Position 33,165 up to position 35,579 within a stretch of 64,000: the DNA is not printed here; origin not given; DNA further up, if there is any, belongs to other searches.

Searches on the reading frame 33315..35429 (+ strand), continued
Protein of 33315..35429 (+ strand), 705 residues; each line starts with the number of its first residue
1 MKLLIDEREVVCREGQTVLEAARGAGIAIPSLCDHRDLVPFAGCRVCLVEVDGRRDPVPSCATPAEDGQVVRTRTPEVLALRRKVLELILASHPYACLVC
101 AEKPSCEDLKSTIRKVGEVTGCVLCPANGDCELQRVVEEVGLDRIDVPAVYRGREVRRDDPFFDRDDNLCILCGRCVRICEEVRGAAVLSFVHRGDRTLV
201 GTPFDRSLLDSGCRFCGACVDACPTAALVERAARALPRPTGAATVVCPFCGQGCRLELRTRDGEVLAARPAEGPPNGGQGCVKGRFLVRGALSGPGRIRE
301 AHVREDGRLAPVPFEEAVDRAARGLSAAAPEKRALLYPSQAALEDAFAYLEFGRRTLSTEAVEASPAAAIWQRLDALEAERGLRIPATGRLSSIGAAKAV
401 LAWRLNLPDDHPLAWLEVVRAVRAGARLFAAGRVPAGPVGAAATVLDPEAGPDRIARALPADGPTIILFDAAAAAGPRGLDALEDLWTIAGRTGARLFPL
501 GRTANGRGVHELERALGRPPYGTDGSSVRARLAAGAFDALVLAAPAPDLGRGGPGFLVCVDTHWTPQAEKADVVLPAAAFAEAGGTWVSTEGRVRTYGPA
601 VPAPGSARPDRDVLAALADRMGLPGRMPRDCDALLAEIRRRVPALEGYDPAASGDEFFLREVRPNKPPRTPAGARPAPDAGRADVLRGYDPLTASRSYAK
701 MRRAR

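Call 49: find_homologous_proteins(query=L089:8001-10070:+, max_evalue=1e-30)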
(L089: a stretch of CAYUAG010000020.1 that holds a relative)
Query L089:8001-10070:+ (690 aa): 5620 proteins with E <= 1e-30 among 8000 candidates; the best 120 are listed.
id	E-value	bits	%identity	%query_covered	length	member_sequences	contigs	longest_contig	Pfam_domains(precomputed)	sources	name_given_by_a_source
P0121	0.0e+0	1592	100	100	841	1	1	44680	PF13510.12,PF10588.15,PF00384.28,PF00111.33,PF00037.33,PF01568.28,PF12838.13,PF22117.3,PF13187.12,PF04879.22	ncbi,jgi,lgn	-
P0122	0.0e+0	1344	82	100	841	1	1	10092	PF13510.12,PF10588.15,PF00384.28,PF00111.33,PF00037.33,PF01568.28,PF12838.13,PF22117.3,PF13187.12,PF04879.22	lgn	-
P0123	0.0e+0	1169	71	100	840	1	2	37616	PF13510.12,PF10588.15,PF00384.28,PF00111.33,PF00037.33,PF01568.28,PF12838.13,PF22117.3,PF13187.12,PF04879.22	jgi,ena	-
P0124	0.0e+0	1091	67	100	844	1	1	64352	PF13510.12,PF10588.15,PF00384.28,PF00111.33,PF00037.33,PF01568.28,PF12838.13,PF22117.3,PF04879.22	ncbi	-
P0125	0.0e+0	1060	63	100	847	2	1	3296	PF13510.12,PF10588.15,PF00384.28,PF00037.33,PF01568.28,PF12838.13,PF22117.3,PF04879.22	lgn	-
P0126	1.2e-287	974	58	100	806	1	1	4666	PF13510.12,PF10588.15,PF00384.28,PF00037.33,PF12838.13,PF22117.3,PF13187.12,PF04879.22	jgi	-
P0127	4.2e-285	965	57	100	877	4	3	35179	PF13510.12,PF10588.15,PF00384.28,PF00037.33,PF01568.28,PF12838.13,PF22117.3,PF13187.12,PF04879.22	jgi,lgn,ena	-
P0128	1.5e-283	960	56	100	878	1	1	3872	PF13510.12,PF10588.15,PF00384.28,PF00037.33,PF01568.28,PF12838.13,PF22117.3,PF13187.12,PF04879.22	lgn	-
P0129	3.2e-270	916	54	100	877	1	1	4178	PF13510.12,PF10588.15,PF00384.28,PF00037.33,PF01568.28,PF12838.13,PF22117.3,PF04879.22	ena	-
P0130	7.0e-270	915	53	100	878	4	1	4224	PF13510.12,PF10588.15,PF00384.28,PF00037.33,PF01568.28,PF12838.13,PF22117.3,PF13187.12,PF04879.22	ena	-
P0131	4.4e-268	909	55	100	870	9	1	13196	PF13510.12,PF10588.15,PF00384.28,PF00037.33,PF01568.28,PF12838.13,PF22117.3,PF13187.12,PF04879.22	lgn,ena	-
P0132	4.3e-267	906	55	100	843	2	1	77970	PF13510.12,PF10588.15,PF00384.28,PF00037.33,PF01568.28,PF12838.13,PF22117.3,PF04879.22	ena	-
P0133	1.3e-264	898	53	100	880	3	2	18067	PF13510.12,PF10588.15,PF00384.28,PF00037.33,PF01568.28,PF12838.13,PF22117.3,PF04879.22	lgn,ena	-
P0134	1.6e-264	897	50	100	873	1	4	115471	PF13510.12,PF10588.15,PF00384.28,PF00037.33,PF01568.28,PF12838.13,PF22117.3,PF13187.12,PF04879.22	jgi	-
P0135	2.5e-258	877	52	100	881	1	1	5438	PF13510.12,PF10588.15,PF00384.28,PF00037.33,PF01568.28,PF12838.13,PF22117.3,PF13187.12,PF04879.22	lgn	-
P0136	2.3e-255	867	53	100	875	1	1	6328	PF13510.12,PF10588.15,PF00384.28,PF00037.33,PF01568.28,PF12838.13,PF22117.3,PF04879.22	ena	-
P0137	2.2e-253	860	53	100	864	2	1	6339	PF13510.12,PF10588.15,PF00384.28,PF00037.33,PF01568.28,PF12838.13,PF22117.3,PF04879.22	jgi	-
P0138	1.3e-252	858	50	100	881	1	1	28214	PF13510.12,PF10588.15,PF00384.28,PF00111.33,PF12837.13,PF00037.33,PF01568.28,PF12838.13,PF22117.3,PF13187.12,PF04879.22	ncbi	-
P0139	3.4e-250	850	51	100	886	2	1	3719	PF13510.12,PF10588.15,PF00384.28,PF00037.33,PF01568.28,PF12838.13,PF22117.3,PF13183.12,PF13187.12,PF04879.22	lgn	-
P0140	2.1e-231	788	47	99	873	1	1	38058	PF13510.12,PF10588.15,PF00384.28,PF00037.33,PF12838.13,PF22117.3,PF04879.22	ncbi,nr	ncbi:hypothetical protein BVY01_03215 [bacterium I07]|nr:hypothetical protein BVY01_03215 [bacterium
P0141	1.7e-227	775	47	100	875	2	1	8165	PF13510.12,PF10588.15,PF00384.28,PF00037.33,PF01568.28,PF12838.13,PF22117.3,PF13187.12,PF04879.22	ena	-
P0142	1.9e-221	755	46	100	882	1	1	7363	PF13510.12,PF10588.15,PF00384.28,PF12837.13,PF00037.33,PF01568.28,PF12838.13,PF22117.3,PF04879.22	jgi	jgi:predicted molibdopterin-dependent oxidoreductase YjgC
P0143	3.9e-220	750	46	100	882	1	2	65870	PF13510.12,PF10588.15,PF00384.28,PF00037.33,PF01568.28,PF12838.13,PF22117.3,PF13237.12,PF04879.22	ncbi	-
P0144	2.8e-219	748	46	100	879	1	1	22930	PF13510.12,PF10588.15,PF00384.28,PF00111.33,PF00037.33,PF01568.28,PF12838.13,PF22117.3,PF04879.22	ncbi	ncbi:MAG: molybdopterin-dependent oxidoreductase [bacterium]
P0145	3.0e-217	741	45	100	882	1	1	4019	PF14697.12,PF10588.15,PF00384.28,PF00111.33,PF12837.13,PF12838.13,PF22117.3,PF13510.12,PF00037.33,PF01568.28,PF13237.12,PF04879.22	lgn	-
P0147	2.1e-216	738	46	100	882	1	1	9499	PF13510.12,PF10588.15,PF00384.28,PF12837.13,PF00037.33,PF01568.28,PF12838.13,PF22117.3,PF13237.12,PF13183.12,PF04879.22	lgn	-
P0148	1.2e-198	679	43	100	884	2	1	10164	PF13510.12,PF10588.15,PF00384.28,PF00037.33,PF01568.28,PF12838.13,PF22117.3,PF04879.22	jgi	jgi:formate dehydrogenase alpha subunit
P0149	4.4e-198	678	42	100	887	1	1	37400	PF13510.12,PF10588.15,PF00384.28,PF00111.33,PF00037.33,PF01568.28,PF12838.13,PF22117.3,PF04879.22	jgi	jgi:formate dehydrogenase alpha subunit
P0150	4.8e-198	677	43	100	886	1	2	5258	PF13510.12,PF10588.15,PF00384.28,PF00037.33,PF01568.28,PF12838.13,PF22117.3,PF13187.12,PF04879.22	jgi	jgi:formate dehydrogenase alpha subunit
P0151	5.5e-198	677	46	99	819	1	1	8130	PF13510.12,PF10588.15,PF00384.28,PF00111.33,PF00037.33,PF01568.28,PF12838.13,PF22117.3,PF13183.12,PF13187.12,PF04879.22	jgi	jgi:predicted molibdopterin-dependent oxidoreductase YjgC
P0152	7.0e-198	677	44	100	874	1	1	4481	PF13510.12,PF10588.15,PF00384.28,PF00111.33,PF00037.33,PF01568.28,PF12838.13,PF22117.3,PF04879.22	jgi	jgi:formate dehydrogenase alpha subunit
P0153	1.0e-197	676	44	99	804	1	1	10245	PF13510.12,PF10588.15,PF00384.28,PF00037.33,PF01568.28,PF12838.13,PF22117.3,PF13187.12,PF04879.22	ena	-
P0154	1.2e-195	670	44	100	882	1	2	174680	PF13510.12,PF10588.15,PF00384.28,PF00111.33,PF00037.33,PF01568.28,PF12838.13,PF22117.3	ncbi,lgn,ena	-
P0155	2.0e-195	669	45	100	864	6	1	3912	PF13510.12,PF10588.15,PF00384.28,PF00111.33,PF00037.33,PF01568.28,PF12838.13,PF22117.3,PF13237.12,PF04879.22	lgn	-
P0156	2.1e-195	669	43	100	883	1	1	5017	PF13510.12,PF10588.15,PF00384.28,PF00037.33,PF01568.28,PF12838.13,PF22117.3,PF04879.22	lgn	-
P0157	3.2e-195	668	43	100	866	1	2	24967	PF14697.12,PF13510.12,PF10588.15,PF00384.28,PF00037.33,PF01568.28,PF12838.13,PF22117.3,PF13237.12,PF13187.12,PF04879.22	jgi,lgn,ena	jgi:predicted molibdopterin-dependent oxidoreductase YjgC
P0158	5.7e-195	667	45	100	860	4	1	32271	PF13510.12,PF10588.15,PF00384.28,PF00111.33,PF00037.33,PF01568.28,PF12838.13,PF22117.3,PF13237.12,PF04879.22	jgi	jgi:formate dehydrogenase alpha subunit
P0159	1.2e-194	666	43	100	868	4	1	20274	PF13510.12,PF10588.15,PF00384.28,PF00037.33,PF01568.28,PF12838.13,PF22117.3,PF04879.22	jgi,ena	-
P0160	1.4e-194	666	44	99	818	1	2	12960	PF13510.12,PF10588.15,PF00384.28,PF00037.33,PF01568.28,PF12838.13,PF22117.3,PF13187.12,PF04879.22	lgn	-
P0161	2.1e-194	665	42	100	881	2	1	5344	PF13510.12,PF10588.15,PF00384.28,PF00037.33,PF01568.28,PF12838.13,PF22117.3,PF13187.12,PF04879.22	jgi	jgi:formate dehydrogenase alpha subunit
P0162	2.2e-194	665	45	99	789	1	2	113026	PF13510.12,PF10588.15,PF00384.28,PF00037.33,PF01568.28,PF12838.13,PF22117.3,PF13183.12,PF13187.12,PF04879.22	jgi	jgi:formate dehydrogenase alpha subunit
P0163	2.6e-194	665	43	100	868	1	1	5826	PF13510.12,PF10588.15,PF00384.28,PF00111.33,PF00037.33,PF01568.28,PF12838.13,PF22117.3,PF13187.12,PF04879.22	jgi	-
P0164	3.4e-194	665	45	99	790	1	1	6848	PF13510.12,PF10588.15,PF00384.28,PF00037.33,PF01568.28,PF12838.13,PF22117.3,PF04879.22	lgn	-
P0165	1.2e-193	663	41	100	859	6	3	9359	PF13510.12,PF10588.15,PF00384.28,PF00037.33,PF01568.28,PF12838.13,PF22117.3,PF13237.12,PF04879.22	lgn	-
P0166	6.9e-193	660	43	100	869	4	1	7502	PF14697.12,PF13510.12,PF10588.15,PF00384.28,PF00111.33,PF00037.33,PF01568.28,PF12838.13,PF22117.3,PF04879.22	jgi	jgi:predicted molibdopterin-dependent oxidoreductase YjgC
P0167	7.0e-193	660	44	100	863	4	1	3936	PF13510.12,PF10588.15,PF00384.28,PF00111.33,PF00037.33,PF01568.28,PF12838.13,PF22117.3,PF13187.12,PF04879.22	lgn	-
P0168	1.4e-192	659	43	100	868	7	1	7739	PF13510.12,PF10588.15,PF00384.28,PF00111.33,PF00037.33,PF01568.28,PF12838.13,PF22117.3,PF04879.22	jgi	-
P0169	1.9e-192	659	43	100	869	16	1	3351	PF14697.12,PF13510.12,PF10588.15,PF00384.28,PF00037.33,PF01568.28,PF12838.13,PF22117.3,PF04879.22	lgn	-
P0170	2.2e-192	659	42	99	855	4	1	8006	PF13510.12,PF10588.15,PF00384.28,PF00111.33,PF12837.13,PF00037.33,PF01568.28,PF12838.13,PF22117.3,PF04879.22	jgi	-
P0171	2.2e-192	659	41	100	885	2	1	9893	PF13510.12,PF10588.15,PF00384.28,PF00111.33,PF00037.33,PF01568.28,PF12838.13,PF22117.3,PF04879.22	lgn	-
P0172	3.8e-192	658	43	100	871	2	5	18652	PF13510.12,PF10588.15,PF00384.28,PF00111.33,PF00037.33,PF01568.28,PF12838.13,PF22117.3,PF13237.12,PF04879.22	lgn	-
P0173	3.8e-192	658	43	100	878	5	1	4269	PF13510.12,PF10588.15,PF00384.28,PF00037.33,PF01568.28,PF12838.13,PF22117.3,PF04879.22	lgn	-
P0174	5.9e-192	657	44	99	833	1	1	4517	PF13510.12,PF10588.15,PF00384.28,PF00037.33,PF01568.28,PF12838.13,PF22117.3,PF13187.12,PF04879.22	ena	-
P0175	5.9e-192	657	44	100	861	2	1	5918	PF13510.12,PF10588.15,PF00384.28,PF00037.33,PF01568.28,PF12838.13,PF22117.3,PF04879.22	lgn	-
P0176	6.8e-192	657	42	100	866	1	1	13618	PF13510.12,PF10588.15,PF00384.28,PF00111.33,PF00037.33,PF01568.28,PF12838.13,PF22117.3,PF13187.12,PF04879.22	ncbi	-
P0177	9.6e-192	657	43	100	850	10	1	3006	PF13510.12,PF10588.15,PF00384.28,PF00111.33,PF00037.33,PF01568.28,PF12838.13,PF22117.3,PF04879.22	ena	-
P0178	1.4e-191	656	43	100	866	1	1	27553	PF14697.12,PF13510.12,PF10588.15,PF00384.28,PF00111.33,PF00037.33,PF01568.28,PF12838.13,PF22117.3,PF13237.12,PF04879.22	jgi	jgi:formate dehydrogenase alpha subunit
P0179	3.0e-191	655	44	100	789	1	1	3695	PF13510.12,PF10588.15,PF00384.28,PF00037.33,PF01568.28,PF12838.13,PF22117.3,PF13183.12,PF04879.22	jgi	jgi:predicted molibdopterin-dependent oxidoreductase YjgC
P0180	4.6e-191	654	42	100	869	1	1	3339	PF13510.12,PF10588.15,PF00384.28,PF00037.33,PF01568.28,PF12838.13,PF22117.3,PF13237.12,PF04879.22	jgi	-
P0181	7.5e-191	654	42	100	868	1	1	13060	PF13510.12,PF10588.15,PF00384.28,PF00037.33,PF01568.28,PF12838.13,PF22117.3,PF04879.22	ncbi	-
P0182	8.8e-191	653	43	99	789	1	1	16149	PF13510.12,PF10588.15,PF00384.28,PF00037.33,PF01568.28,PF12838.13,PF22117.3,PF13183.12,PF13187.12,PF04879.22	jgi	-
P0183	1.2e-190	653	44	99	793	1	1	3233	PF13510.12,PF10588.15,PF00384.28,PF00037.33,PF01568.28,PF12838.13,PF22117.3,PF13183.12,PF04879.22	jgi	jgi:formate dehydrogenase alpha subunit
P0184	2.5e-190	652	42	100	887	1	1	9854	PF13510.12,PF10588.15,PF00384.28,PF00037.33,PF01568.28,PF12838.13,PF22117.3,PF04879.22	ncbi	-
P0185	2.5e-190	652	42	100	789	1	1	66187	PF13510.12,PF10588.15,PF00384.28,PF00037.33,PF12838.13,PF22117.3,PF13187.12,PF04879.22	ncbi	ncbi:MAG: molybdopterin-dependent oxidoreductase [Acidobacteriota bacterium]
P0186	4.2e-190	651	42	100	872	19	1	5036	PF14697.12,PF13510.12,PF10588.15,PF00384.28,PF00111.33,PF00037.33,PF01568.28,PF12838.13,PF22117.3,PF13187.12,PF04879.22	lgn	-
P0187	4.2e-190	651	42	100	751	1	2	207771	PF13510.12,PF10588.15,PF00384.28,PF00037.33,PF12838.13,PF22117.3,PF04879.22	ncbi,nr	ncbi:MAG: molybdopterin-dependent oxidoreductase [Anaerolineae bacterium]|nr:molybdopterin-dependent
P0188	5.2e-190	651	43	100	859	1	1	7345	PF13510.12,PF10588.15,PF00384.28,PF00037.33,PF01568.28,PF12838.13,PF22117.3,PF13183.12,PF04879.22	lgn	-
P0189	1.1e-189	650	44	100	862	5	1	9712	PF13510.12,PF10588.15,PF00384.28,PF00111.33,PF00037.33,PF01568.28,PF12838.13,PF22117.3,PF04879.22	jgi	jgi:predicted molibdopterin-dependent oxidoreductase YjgC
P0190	1.3e-189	650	44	100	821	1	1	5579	PF10588.15,PF00384.28,PF00111.33,PF12838.13,PF13534.12,PF22117.3,PF13510.12,PF00037.33,PF01568.28,PF13237.12,PF13183.12,PF13187.12,PF04879.22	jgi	jgi:formate dehydrogenase (NADP+) alpha subunit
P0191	1.9e-189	649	42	100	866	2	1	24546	PF14697.12,PF13510.12,PF10588.15,PF00384.28,PF00037.33,PF01568.28,PF12838.13,PF22117.3,PF13237.12,PF04879.22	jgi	jgi:formate dehydrogenase alpha subunit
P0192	2.1e-189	649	43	100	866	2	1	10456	PF14697.12,PF13510.12,PF10588.15,PF00384.28,PF00037.33,PF01568.28,PF12838.13,PF22117.3,PF13237.12,PF04879.22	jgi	-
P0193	3.3e-189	648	43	100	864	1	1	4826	PF14697.12,PF10588.15,PF00384.28,PF00111.33,PF12838.13,PF22117.3,PF13510.12,PF00037.33,PF01568.28,PF13237.12,PF13187.12,PF04879.22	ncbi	-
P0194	3.6e-189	648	42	100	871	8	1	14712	PF13510.12,PF10588.15,PF00384.28,PF00037.33,PF01568.28,PF12838.13,PF22117.3,PF13237.12,PF04879.22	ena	-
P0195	4.5e-189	648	43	100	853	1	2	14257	PF13510.12,PF10588.15,PF00384.28,PF00111.33,PF00037.33,PF01568.28,PF12838.13,PF22117.3,PF13237.12,PF13187.12,PF04879.22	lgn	-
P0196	4.9e-189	648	42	100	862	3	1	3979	PF13510.12,PF10588.15,PF00384.28,PF00111.33,PF00037.33,PF01568.28,PF12838.13,PF22117.3,PF04879.22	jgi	jgi:predicted molibdopterin-dependent oxidoreductase YjgC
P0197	7.3e-189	647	44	98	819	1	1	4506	PF13510.12,PF10588.15,PF00384.28,PF00037.33,PF01568.28,PF12838.13,PF22117.3,PF13187.12,PF04879.22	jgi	jgi:formate dehydrogenase (NADP+) alpha subunit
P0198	7.6e-189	647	43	100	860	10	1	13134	PF13510.12,PF10588.15,PF00384.28,PF00037.33,PF01568.28,PF12838.13,PF22117.3,PF04879.22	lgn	-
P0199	8.4e-189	647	43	100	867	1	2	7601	PF14697.12,PF13510.12,PF10588.15,PF00384.28,PF00037.33,PF01568.28,PF12838.13,PF22117.3,PF13237.12,PF04879.22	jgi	jgi:predicted molibdopterin-dependent oxidoreductase YjgC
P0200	1.0e-188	647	42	100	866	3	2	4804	PF13510.12,PF10588.15,PF00384.28,PF00111.33,PF00037.33,PF01568.28,PF12838.13,PF22117.3,PF04879.22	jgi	-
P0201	1.1e-188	647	42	100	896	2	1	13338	PF14697.12,PF13510.12,PF10588.15,PF00384.28,PF00037.33,PF01568.28,PF12838.13,PF22117.3,PF13187.12,PF04879.22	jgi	-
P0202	1.3e-188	646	43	100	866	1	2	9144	PF13510.12,PF10588.15,PF00384.28,PF00111.33,PF00037.33,PF01568.28,PF12838.13,PF22117.3,PF13187.12,PF04879.22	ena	-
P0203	1.4e-188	646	43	100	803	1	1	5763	PF13510.12,PF10588.15,PF00384.28,PF00037.33,PF01568.28,PF12838.13,PF22117.3,PF13237.12,PF04879.22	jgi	jgi:formate dehydrogenase (NADP+) alpha subunit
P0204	1.5e-188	646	43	99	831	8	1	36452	PF13510.12,PF10588.15,PF00384.28,PF00111.33,PF00037.33,PF01568.28,PF12838.13,PF22117.3,PF13187.12,PF04879.22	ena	-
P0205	2.6e-188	645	43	99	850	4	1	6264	PF13510.12,PF10588.15,PF00384.28,PF00111.33,PF00037.33,PF01568.28,PF12838.13,PF22117.3,PF13183.12,PF13187.12,PF04879.22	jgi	jgi:formate dehydrogenase alpha subunit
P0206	2.7e-188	645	43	100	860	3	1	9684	PF13510.12,PF10588.15,PF00384.28,PF00037.33,PF01568.28,PF12838.13,PF22117.3,PF04879.22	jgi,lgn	jgi:predicted molibdopterin-dependent oxidoreductase YjgC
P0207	2.8e-188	645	42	100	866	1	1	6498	PF13510.12,PF10588.15,PF00384.28,PF00037.33,PF01568.28,PF12838.13,PF22117.3,PF13237.12,PF13187.12,PF04879.22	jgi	jgi:formate dehydrogenase alpha subunit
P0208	3.0e-188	645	42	100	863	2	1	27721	PF13510.12,PF10588.15,PF00384.28,PF01568.28,PF12838.13,PF22117.3,PF04879.22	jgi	-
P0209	3.1e-188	645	43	100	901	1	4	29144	PF13510.12,PF10588.15,PF00384.28,PF00111.33,PF00037.33,PF01568.28,PF12838.13,PF22117.3,PF04879.22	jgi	jgi:formate dehydrogenase alpha subunit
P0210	3.2e-188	645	43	100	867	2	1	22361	PF14697.12,PF13510.12,PF10588.15,PF00384.28,PF00037.33,PF01568.28,PF12838.13,PF22117.3,PF13187.12,PF04879.22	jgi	jgi:formate dehydrogenase alpha subunit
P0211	3.8e-188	645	40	100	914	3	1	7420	PF13510.12,PF10588.15,PF00384.28,PF00037.33,PF01568.28,PF12838.13,PF22117.3,PF13237.12,PF04879.22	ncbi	-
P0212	4.8e-188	644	43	100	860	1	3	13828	PF13510.12,PF10588.15,PF00384.28,PF00037.33,PF01568.28,PF12838.13,PF22117.3,PF04879.22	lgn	-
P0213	4.9e-188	644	43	100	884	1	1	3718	PF13510.12,PF10588.15,PF00384.28,PF00111.33,PF00037.33,PF01568.28,PF12838.13,PF22117.3,PF04879.22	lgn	-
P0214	5.9e-188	644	43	100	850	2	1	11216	PF14697.12,PF10588.15,PF00384.28,PF12837.13,PF12838.13,PF22117.3,PF13510.12,PF00037.33,PF01568.28,PF13237.12,PF13187.12,PF04879.22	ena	-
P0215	6.6e-188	644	45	99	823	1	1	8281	PF13510.12,PF10588.15,PF00384.28,PF00037.33,PF01568.28,PF12838.13,PF22117.3,PF13183.12,PF13187.12,PF04879.22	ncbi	-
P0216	7.5e-188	644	41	100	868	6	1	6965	PF13510.12,PF10588.15,PF00384.28,PF00111.33,PF00037.33,PF01568.28,PF12838.13,PF22117.3,PF04879.22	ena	-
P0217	7.6e-188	644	43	100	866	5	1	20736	PF13510.12,PF10588.15,PF00384.28,PF00037.33,PF01568.28,PF12838.13,PF22117.3,PF13237.12,PF04879.22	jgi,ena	-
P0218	1.2e-187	643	42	100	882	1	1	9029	PF13510.12,PF10588.15,PF00384.28,PF00111.33,PF00037.33,PF01568.28,PF12838.13,PF22117.3,PF13187.12,PF04879.22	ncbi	-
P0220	2.5e-187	642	43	99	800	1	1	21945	PF13510.12,PF10588.15,PF00384.28,PF00037.33,PF01568.28,PF12838.13,PF22117.3,PF04879.22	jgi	jgi:formate dehydrogenase alpha subunit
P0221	3.1e-187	642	41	99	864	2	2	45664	PF14697.12,PF13510.12,PF10588.15,PF00384.28,PF00111.33,PF00037.33,PF01568.28,PF12838.13,PF22117.3,PF13187.12,PF04879.22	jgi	-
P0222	4.1e-187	641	41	100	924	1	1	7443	PF14697.12,PF13510.12,PF10588.15,PF00384.28,PF00111.33,PF00037.33,PF01568.28,PF12838.13,PF22117.3,PF04879.22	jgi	jgi:formate dehydrogenase alpha subunit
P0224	5.0e-187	641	41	100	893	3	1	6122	PF13510.12,PF10588.15,PF00384.28,PF00037.33,PF01568.28,PF12838.13,PF22117.3,PF04879.22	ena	-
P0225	7.4e-187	641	43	100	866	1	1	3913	PF14697.12,PF13510.12,PF10588.15,PF00384.28,PF00037.33,PF01568.28,PF12838.13,PF22117.3,PF13237.12,PF13187.12,PF04879.22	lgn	-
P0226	7.6e-187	640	42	100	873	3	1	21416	PF13510.12,PF10588.15,PF00384.28,PF00037.33,PF01568.28,PF12838.13,PF22117.3,PF04879.22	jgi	jgi:formate dehydrogenase alpha subunit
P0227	7.6e-187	640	42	100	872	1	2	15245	PF13510.12,PF10588.15,PF00384.28,PF00037.33,PF01568.28,PF12838.13,PF22117.3,PF04879.22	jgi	jgi:formate dehydrogenase alpha subunit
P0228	7.8e-187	640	42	100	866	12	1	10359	PF14697.12,PF13510.12,PF10588.15,PF00384.28,PF00037.33,PF01568.28,PF12838.13,PF22117.3,PF04879.22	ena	-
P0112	8.7e-187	640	41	100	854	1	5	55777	PF13510.12,PF10588.15,PF00384.28,PF00037.33,PF01568.28,PF12838.13,PF22117.3,PF04879.22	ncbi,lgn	-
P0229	8.9e-187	640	41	100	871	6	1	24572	PF13510.12,PF10588.15,PF00384.28,PF00037.33,PF01568.28,PF12838.13,PF22117.3,PF04879.22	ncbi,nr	ncbi:MAG TPA: molybdopterin-dependent oxidoreductase [Candidatus Bathyarchaeia archaeon]|nr:molybdop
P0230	9.2e-187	640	43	100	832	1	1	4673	PF13510.12,PF10588.15,PF00384.28,PF00037.33,PF01568.28,PF12838.13,PF22117.3,PF04879.22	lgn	-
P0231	1.1e-186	640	43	100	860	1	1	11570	PF13510.12,PF10588.15,PF00384.28,PF00037.33,PF01568.28,PF12838.13,PF22117.3,PF04879.22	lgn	-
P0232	1.5e-186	640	43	100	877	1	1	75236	PF14697.12,PF13510.12,PF10588.15,PF00384.28,PF00111.33,PF00037.33,PF01568.28,PF12838.13,PF22117.3,PF04879.22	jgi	jgi:predicted molibdopterin-dependent oxidoreductase YjgC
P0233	1.5e-186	639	42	100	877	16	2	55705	PF13510.12,PF10588.15,PF00384.28,PF00111.33,PF00037.33,PF01568.28,PF12838.13,PF22117.3,PF13187.12,PF04879.22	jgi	jgi:formate dehydrogenase alpha subunit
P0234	2.0e-186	639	42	100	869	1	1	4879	PF13510.12,PF10588.15,PF00384.28,PF00037.33,PF01568.28,PF12838.13,PF22117.3,PF04879.22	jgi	jgi:predicted molibdopterin-dependent oxidoreductase YjgC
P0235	2.4e-186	639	42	100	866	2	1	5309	PF14697.12,PF13510.12,PF10588.15,PF00384.28,PF00037.33,PF01568.28,PF12838.13,PF22117.3,PF04879.22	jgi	-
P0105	6.9e-186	637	40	100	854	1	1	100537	PF13510.12,PF10588.15,PF00384.28,PF00037.33,PF01568.28,PF12838.13,PF22117.3,PF04879.22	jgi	jgi:predicted molibdopterin-dependent oxidoreductase YjgC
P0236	7.8e-186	637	44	99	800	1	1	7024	PF13510.12,PF10588.15,PF00384.28,PF00111.33,PF00037.33,PF01568.28,PF12838.13,PF22117.3,PF13237.12,PF13187.12,PF04879.22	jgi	jgi:formate dehydrogenase (NADP+) alpha subunit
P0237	1.1e-185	637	43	99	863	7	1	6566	PF13510.12,PF10588.15,PF00384.28,PF00037.33,PF01568.28,PF12838.13,PF22117.3,PF13183.12,PF13187.12,PF04879.22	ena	-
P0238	1.3e-185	636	42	100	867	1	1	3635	PF14697.12,PF13510.12,PF10588.15,PF00384.28,PF00037.33,PF01568.28,PF12838.13,PF22117.3,PF13237.12,PF04879.22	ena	-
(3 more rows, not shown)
